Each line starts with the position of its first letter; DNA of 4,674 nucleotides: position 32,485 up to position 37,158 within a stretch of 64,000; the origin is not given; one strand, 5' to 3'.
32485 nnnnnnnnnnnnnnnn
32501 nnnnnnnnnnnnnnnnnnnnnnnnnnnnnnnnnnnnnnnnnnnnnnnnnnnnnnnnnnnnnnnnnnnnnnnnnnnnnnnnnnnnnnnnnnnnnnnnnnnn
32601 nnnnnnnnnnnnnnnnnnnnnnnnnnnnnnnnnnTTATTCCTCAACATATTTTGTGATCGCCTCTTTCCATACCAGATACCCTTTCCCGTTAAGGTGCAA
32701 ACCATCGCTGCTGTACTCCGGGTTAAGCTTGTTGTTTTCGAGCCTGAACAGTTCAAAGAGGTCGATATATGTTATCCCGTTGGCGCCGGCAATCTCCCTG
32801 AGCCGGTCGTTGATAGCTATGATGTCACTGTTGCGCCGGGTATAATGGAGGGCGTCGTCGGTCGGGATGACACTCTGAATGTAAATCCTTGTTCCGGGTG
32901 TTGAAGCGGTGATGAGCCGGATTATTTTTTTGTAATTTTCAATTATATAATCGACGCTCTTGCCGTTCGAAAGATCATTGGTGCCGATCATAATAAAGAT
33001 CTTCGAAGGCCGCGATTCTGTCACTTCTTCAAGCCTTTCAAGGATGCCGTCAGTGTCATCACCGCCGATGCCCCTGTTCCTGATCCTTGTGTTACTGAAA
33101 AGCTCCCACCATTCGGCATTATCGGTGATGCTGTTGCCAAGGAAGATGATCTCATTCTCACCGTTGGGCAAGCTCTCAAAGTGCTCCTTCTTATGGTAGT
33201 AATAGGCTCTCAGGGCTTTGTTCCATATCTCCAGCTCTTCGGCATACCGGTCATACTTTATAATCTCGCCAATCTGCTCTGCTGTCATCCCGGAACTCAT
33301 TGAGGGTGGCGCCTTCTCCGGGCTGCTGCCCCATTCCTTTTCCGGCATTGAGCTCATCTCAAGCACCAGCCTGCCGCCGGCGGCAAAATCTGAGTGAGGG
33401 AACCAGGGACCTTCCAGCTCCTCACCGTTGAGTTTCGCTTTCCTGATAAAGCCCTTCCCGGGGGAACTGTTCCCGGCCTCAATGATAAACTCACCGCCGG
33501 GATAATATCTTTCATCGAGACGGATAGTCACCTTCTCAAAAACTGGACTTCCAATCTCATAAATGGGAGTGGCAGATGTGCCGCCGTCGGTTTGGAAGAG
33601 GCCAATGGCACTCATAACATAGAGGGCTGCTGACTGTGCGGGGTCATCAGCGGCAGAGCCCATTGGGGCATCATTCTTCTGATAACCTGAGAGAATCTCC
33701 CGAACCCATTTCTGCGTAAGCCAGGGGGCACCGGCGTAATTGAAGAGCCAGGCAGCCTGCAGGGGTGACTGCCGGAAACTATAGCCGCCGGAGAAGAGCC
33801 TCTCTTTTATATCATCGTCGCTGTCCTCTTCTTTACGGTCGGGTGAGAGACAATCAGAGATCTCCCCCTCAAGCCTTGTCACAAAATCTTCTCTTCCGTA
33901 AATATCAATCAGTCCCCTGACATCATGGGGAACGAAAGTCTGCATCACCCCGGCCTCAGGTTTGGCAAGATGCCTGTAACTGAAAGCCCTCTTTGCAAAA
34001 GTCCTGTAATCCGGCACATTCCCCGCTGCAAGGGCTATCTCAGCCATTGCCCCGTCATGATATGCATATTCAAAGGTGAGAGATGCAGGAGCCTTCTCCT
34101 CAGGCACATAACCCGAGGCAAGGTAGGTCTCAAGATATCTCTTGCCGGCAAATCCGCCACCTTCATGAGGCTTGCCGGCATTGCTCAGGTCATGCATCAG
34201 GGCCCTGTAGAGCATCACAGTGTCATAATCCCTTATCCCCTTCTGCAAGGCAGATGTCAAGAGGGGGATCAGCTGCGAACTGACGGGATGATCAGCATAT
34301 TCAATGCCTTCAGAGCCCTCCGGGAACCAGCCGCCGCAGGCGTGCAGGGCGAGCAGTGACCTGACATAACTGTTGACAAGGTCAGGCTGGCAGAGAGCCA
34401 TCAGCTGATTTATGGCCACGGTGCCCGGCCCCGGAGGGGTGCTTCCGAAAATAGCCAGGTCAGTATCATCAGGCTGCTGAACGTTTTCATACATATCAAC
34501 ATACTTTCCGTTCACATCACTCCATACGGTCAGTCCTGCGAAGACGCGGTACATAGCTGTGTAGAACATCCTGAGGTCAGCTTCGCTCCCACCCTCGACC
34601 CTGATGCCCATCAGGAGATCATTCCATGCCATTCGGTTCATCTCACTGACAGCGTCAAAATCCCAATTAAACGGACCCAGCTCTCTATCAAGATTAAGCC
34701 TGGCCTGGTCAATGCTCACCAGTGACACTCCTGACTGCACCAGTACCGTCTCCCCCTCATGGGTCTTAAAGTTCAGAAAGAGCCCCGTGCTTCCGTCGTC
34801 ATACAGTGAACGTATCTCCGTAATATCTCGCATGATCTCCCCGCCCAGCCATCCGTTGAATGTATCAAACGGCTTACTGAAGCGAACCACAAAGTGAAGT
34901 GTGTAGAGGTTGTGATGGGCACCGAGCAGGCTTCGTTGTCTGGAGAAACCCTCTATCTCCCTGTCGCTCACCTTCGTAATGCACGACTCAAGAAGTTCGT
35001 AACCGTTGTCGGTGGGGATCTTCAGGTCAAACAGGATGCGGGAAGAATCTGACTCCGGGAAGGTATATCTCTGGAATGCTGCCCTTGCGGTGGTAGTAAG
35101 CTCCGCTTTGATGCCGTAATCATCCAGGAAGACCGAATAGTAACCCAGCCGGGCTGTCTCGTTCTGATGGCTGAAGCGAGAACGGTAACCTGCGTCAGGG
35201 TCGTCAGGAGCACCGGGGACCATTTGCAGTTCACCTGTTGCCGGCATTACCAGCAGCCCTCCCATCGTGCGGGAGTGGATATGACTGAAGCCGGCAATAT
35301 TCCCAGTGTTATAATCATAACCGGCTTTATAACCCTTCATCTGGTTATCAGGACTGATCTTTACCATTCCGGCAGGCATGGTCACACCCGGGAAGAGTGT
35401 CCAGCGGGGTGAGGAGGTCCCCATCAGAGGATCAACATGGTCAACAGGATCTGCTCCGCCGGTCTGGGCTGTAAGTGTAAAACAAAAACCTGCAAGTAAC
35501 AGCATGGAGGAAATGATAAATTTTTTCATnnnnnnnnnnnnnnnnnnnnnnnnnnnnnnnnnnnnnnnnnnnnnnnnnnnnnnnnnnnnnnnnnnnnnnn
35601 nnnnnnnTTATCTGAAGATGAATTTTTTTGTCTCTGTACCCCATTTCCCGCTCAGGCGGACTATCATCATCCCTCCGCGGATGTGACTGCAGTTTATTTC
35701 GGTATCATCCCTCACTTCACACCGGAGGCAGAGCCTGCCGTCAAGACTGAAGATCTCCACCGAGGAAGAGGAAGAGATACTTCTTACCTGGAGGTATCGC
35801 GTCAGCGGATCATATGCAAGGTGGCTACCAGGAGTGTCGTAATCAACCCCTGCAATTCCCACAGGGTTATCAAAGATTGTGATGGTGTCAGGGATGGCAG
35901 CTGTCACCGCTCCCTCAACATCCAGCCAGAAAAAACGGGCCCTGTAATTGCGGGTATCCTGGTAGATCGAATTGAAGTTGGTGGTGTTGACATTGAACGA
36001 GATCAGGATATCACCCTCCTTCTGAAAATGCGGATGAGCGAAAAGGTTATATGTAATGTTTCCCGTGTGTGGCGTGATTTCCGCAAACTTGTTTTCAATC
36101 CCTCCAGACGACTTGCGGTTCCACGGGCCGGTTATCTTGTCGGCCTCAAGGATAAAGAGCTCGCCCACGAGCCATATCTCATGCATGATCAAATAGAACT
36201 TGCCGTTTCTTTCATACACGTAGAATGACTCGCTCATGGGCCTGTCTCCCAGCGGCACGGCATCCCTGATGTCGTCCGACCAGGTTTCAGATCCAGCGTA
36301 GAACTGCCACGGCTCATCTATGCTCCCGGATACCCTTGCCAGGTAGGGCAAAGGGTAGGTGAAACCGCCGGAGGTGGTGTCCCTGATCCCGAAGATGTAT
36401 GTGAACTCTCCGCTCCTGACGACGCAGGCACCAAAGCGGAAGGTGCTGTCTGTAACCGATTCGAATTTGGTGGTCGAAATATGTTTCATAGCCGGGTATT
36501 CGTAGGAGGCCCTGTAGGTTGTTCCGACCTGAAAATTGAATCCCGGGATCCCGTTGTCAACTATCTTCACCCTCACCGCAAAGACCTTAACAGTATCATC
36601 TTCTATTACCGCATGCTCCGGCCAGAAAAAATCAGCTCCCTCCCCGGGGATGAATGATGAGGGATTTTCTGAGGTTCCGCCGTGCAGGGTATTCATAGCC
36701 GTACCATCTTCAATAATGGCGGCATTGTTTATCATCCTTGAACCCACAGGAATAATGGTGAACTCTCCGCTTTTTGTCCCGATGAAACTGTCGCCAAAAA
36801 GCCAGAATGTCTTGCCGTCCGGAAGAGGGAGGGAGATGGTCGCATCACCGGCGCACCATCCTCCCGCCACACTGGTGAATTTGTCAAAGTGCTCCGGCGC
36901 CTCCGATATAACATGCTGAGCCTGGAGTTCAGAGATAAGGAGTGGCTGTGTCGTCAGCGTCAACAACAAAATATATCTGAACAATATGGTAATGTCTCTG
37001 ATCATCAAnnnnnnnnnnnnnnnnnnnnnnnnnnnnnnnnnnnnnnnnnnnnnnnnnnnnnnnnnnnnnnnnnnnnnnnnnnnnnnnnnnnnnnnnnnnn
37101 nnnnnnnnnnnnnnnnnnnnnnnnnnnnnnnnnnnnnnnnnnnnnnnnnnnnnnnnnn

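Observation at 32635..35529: GH92-like domain fused to an SGNH esterase, possibly with the catalytic Glu replaced by Gln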

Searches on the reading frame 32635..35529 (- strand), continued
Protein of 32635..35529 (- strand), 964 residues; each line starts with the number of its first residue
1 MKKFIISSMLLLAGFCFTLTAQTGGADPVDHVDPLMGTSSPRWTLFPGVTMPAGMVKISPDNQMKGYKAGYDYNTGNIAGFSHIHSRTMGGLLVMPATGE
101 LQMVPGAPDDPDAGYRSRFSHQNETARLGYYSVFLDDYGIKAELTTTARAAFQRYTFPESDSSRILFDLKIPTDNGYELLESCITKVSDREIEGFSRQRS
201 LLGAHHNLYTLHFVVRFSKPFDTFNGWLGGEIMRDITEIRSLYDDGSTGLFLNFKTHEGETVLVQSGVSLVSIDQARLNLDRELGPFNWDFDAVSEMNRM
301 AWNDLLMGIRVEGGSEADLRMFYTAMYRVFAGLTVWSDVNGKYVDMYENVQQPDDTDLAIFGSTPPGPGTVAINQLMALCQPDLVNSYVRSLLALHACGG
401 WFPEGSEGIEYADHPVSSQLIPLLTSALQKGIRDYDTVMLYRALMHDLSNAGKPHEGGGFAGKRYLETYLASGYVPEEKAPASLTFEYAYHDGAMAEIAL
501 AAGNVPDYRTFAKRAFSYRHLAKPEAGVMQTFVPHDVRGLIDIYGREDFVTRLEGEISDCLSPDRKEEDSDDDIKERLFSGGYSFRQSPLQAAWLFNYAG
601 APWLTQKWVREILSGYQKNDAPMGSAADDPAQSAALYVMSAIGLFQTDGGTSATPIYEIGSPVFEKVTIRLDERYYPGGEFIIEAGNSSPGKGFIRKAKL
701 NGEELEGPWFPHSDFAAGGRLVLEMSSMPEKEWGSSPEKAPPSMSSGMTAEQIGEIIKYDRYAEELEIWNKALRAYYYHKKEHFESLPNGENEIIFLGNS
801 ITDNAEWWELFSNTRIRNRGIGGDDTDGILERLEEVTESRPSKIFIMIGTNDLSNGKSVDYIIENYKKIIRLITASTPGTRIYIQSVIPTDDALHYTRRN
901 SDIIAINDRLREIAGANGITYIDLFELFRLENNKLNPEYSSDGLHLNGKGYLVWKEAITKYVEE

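Call 54: list_cluster_members(proteins=[window:32635-35529:-, P0001, P0002, P0014])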
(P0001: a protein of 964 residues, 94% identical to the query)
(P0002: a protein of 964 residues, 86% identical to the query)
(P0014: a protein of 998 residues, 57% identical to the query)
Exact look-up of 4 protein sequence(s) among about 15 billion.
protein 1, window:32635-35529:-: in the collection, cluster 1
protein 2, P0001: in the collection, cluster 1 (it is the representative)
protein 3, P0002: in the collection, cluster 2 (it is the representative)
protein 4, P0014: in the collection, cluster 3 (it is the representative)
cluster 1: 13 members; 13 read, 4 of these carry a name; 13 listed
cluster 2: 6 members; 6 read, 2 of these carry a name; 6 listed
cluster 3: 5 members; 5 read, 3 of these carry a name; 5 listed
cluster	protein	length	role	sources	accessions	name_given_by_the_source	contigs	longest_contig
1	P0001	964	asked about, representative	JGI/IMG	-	predicted alpha-1,2-mannosidase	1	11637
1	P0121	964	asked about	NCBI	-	-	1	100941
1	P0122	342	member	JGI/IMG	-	lysophospholipase L1-like esterase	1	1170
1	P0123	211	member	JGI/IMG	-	lysophospholipase L1-like esterase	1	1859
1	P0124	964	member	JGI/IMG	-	predicted alpha-1,2-mannosidase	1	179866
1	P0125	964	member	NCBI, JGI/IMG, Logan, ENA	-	-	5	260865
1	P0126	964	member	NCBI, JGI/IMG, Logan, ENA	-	-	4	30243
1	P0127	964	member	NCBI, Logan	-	-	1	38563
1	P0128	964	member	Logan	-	-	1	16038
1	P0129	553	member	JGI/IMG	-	-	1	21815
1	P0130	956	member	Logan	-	-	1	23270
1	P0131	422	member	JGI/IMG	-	-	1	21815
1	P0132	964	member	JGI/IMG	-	-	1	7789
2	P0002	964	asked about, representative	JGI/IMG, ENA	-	-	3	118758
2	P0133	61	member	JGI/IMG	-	lysophospholipase L1-like esterase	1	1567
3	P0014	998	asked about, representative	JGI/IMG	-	predicted alpha-1,2-mannosidase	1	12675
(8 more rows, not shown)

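Call 66: search_protein_families(library=ncbifam, proteins=[P0026], max_evalue=0.001)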
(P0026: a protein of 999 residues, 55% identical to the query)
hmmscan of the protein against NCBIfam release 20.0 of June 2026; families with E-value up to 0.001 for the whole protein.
P0026 (999 aa): 4 families
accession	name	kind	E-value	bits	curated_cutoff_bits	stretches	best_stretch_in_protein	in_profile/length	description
TIGR01180.1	aman2_put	subfamily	2.9e-162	541.4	249.55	1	3-766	10-749/749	GH92 family glycosyl hydrolase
NF035929.1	lectin_1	subfamily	1.2e-104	351.3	800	2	249-780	246-749/886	lectin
NF007819.1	PRK10528.1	equivalog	0.00031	20.5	270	1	842-944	58-157/210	multifunctional acyl-CoA thioesterase I/protease I/lysophospholipase L1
NF042968.1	AcxylEst_AxeA1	equivalog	0.00039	18.9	700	1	875-985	343-451/459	acetylxylan esterase AxeA1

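Call 77: find_encoding_contigs(protein=P0014, flank=10000, max_places=3)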
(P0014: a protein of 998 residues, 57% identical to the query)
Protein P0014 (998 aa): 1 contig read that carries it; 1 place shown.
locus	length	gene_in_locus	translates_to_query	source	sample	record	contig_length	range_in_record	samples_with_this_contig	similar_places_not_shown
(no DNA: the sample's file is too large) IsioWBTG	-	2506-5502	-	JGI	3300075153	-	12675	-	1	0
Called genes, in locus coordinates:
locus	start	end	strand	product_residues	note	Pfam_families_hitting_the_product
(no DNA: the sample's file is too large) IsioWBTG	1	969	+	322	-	?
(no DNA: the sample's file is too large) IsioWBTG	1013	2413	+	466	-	PF13810:DUF4185 (faint), PF16396:DUF5005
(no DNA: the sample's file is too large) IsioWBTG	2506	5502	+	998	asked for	PF17678:Glyco_hydro_92N, PF07971:Glyco_hydro_92, PF00657:Lipase_GDSL, PF13472:Lipase_GDSL_2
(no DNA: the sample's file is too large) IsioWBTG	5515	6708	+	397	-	PF16396:DUF5005, PF13810:DUF4185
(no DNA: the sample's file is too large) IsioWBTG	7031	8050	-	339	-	PF04616:Glyco_hydro_43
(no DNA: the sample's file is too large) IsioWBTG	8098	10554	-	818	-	PF04023:FeoA, PF00009:GTP_EFTU (faint), PF01926:MMR_HSR1, PF02421:FeoB_N, PF17910:FeoB_Cyto, PF07670:Gate, PF07664:FeoB_C, PF07670:Gate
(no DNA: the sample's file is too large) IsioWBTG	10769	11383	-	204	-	PF04074:DUF386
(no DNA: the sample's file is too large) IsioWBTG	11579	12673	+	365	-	?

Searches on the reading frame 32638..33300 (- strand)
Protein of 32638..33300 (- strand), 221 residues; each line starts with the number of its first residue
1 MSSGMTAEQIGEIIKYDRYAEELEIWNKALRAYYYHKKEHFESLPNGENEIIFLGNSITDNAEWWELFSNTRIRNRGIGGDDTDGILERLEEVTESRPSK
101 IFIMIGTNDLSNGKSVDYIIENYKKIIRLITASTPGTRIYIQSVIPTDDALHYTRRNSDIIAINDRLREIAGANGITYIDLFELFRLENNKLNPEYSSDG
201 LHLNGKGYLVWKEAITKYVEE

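Call 43: search_solved_structures(query=window:32638-33300:-, max_evalue=1e-8, show_alignments=3)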
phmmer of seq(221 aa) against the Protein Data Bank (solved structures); distinct sequences matched with E-value up to 1e-8: 17.
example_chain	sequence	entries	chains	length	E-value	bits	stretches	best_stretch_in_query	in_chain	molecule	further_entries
7pzg_AAA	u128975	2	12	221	1.9e-50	174.5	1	30-220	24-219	Lysophospholipase L1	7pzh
6njc_A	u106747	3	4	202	4.3e-50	173.3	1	32-220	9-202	Sialate O-acetylesterase | Lysophospholipase L1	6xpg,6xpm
2hsj_A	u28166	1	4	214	5.2e-20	75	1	31-218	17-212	Putative platelet activating factor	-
9hi6_A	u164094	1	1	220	5.4e-18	68.4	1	45-219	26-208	FI6-focused design_04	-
3p94_A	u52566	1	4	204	4.2e-17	65.5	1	49-216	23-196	GDSL-like Lipase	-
4iyj_A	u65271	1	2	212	1.7e-15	60.2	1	46-219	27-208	GDSL-like protein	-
4hf7_A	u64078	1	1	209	3.4e-15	59.2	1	47-219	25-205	Putative acylhydrolase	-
9hi4_C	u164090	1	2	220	9.2e-15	57.8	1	46-219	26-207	FI6-focused design_03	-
9hi5_A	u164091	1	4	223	7.2e-14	54.9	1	46-219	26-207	GDSL-like protein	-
4ppy_A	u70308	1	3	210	1.9e-13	53.5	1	44-217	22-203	Putative acylhydrolase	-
3dt6_A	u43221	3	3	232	3.7e-12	49.3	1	46-209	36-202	Brain Platelet-activating factor acetylhydrolase IB subunit alpha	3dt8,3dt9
1fxw_A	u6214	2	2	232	5.9e-12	48.6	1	46-209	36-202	PLATELET-ACTIVATING FACTOR ACETYLHYDROLASE IB GAMMA SUBUNIT | PLATELET-ACTIVATING FACTOR ACETYLHYDROLASE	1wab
1es9_A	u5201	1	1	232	6e-12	48.6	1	46-209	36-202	PLATELET-ACTIVATING FACTOR ACETYLHYDROLASE IB GAMMA SUBUNIT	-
1bwp_A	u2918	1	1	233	1.2e-11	47.6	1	46-209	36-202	PLATELET-ACTIVATING FACTOR ACETYLHYDROLASE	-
1bwr_A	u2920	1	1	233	2.1e-11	46.9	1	46-209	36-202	PLATELET-ACTIVATING FACTOR ACETYLHYDROLASE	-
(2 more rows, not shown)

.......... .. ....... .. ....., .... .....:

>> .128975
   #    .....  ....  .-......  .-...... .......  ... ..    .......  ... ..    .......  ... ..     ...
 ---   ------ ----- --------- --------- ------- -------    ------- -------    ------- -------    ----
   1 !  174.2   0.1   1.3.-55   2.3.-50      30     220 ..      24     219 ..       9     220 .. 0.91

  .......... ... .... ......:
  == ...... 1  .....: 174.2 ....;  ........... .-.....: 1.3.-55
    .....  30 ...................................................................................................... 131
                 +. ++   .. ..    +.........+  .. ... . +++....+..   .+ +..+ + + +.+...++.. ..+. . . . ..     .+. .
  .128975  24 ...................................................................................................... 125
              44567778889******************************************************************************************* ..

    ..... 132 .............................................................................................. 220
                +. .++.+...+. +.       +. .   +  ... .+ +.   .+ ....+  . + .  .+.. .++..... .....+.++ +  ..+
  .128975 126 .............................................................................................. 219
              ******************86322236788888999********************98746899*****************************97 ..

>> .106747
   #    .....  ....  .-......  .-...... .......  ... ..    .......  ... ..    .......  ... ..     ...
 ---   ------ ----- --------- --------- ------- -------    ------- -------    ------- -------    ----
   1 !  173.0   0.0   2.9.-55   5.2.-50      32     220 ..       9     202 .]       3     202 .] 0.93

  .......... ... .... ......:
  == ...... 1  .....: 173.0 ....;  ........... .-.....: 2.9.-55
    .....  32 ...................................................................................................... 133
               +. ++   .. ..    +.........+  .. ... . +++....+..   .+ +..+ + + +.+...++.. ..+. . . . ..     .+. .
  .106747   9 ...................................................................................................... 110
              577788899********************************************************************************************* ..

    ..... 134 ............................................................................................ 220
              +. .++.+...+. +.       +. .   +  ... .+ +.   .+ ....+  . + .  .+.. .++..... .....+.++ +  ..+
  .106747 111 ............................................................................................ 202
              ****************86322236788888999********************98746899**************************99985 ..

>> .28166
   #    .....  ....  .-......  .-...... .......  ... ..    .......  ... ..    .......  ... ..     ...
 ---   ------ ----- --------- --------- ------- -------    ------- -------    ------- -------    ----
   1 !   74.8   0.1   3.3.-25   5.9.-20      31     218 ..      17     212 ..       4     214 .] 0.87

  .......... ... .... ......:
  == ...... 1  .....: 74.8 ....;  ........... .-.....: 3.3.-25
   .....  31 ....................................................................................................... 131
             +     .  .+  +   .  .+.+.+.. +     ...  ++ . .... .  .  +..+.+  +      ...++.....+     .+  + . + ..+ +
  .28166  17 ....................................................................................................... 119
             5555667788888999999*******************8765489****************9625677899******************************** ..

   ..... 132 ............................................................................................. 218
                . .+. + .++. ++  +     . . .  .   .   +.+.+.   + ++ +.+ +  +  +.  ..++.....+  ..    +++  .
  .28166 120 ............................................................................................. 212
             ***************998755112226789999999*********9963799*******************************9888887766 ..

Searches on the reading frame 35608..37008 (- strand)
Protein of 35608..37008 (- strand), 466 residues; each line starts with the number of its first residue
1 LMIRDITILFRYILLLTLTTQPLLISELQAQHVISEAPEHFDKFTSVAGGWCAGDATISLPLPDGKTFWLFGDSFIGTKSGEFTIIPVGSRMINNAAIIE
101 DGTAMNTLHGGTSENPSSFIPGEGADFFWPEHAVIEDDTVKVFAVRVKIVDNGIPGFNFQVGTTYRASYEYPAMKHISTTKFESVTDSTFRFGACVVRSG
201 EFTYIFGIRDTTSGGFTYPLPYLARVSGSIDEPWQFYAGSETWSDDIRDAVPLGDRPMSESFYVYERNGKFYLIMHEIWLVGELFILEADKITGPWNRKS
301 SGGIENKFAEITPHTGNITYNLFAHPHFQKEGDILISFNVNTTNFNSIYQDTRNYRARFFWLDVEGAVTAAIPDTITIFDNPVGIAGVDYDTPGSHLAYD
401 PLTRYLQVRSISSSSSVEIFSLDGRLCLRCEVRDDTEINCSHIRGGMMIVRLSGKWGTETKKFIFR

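Call 3: search_protein_families(library=pfam, proteins=[window:35608-37008:-], max_evalue=0.01)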
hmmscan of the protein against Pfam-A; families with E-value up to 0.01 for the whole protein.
window:35608-37008:- (466 aa): 2 families
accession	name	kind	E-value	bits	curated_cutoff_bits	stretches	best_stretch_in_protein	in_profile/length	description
PF16396.11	DUF5005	-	9.2e-08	31.7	29.6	1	39-82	61-104/443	Domain of unknown function (DUF5005)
PF13810.12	DUF4185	-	7.3e-06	25.8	39.5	1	182-329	154-288/309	Domain of unknown function (DUF4185)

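Call 66: search_protein_families(library=ncbifam, proteins=[window:35608-37008:-], max_evalue=0.001)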
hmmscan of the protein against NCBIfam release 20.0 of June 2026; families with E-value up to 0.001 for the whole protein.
window:35608-37008:- (466 aa): 0 families
